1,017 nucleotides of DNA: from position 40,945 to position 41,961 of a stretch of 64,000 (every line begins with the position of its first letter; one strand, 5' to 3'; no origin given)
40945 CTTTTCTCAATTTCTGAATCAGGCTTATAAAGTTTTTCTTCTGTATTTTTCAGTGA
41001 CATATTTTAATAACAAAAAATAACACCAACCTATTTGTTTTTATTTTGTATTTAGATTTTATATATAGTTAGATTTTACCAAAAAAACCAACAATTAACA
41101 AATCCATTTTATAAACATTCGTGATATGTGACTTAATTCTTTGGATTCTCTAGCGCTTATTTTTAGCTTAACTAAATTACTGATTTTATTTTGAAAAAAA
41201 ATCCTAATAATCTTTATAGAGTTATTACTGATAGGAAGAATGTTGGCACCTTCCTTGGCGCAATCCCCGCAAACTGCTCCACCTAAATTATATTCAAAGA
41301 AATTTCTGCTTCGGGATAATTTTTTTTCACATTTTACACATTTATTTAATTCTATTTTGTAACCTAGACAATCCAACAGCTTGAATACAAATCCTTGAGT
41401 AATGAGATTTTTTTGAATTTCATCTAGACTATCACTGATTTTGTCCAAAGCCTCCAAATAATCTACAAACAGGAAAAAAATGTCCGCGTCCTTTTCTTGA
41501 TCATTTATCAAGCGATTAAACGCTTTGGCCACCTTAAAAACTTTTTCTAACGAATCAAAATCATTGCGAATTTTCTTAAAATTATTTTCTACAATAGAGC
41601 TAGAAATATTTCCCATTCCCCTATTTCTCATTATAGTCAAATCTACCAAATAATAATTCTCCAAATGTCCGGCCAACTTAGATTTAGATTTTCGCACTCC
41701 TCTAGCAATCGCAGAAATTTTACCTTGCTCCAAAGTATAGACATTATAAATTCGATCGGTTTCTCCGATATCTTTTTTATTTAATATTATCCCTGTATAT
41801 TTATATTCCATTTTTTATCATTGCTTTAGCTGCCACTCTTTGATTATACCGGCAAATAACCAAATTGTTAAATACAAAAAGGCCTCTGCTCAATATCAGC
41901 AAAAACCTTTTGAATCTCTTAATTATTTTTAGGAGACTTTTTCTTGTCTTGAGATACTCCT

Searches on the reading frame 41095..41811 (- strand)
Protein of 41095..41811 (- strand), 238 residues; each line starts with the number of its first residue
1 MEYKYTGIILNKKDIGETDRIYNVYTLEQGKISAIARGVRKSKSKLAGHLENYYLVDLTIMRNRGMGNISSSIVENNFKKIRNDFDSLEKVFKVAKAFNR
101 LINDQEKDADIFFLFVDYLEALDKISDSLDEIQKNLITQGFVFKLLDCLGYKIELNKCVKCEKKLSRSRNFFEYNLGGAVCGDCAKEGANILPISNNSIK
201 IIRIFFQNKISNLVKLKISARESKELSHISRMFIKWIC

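Call 7: search_protein_families(library=pfam, proteins=[window:41095-41811:-], max_evalue=0.01)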
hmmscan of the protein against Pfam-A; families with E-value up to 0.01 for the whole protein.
window:41095-41811:- (238 aa): 2 families
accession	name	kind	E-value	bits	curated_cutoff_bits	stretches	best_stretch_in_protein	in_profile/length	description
PF02565.21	RecO_C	-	1.7e-19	70.6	22.1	1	100-236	19-147/157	Recombination protein O C terminal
PF11967.14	RecO_N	-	3.6e-19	69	27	1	1-74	1-77/80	Recombination protein O N terminal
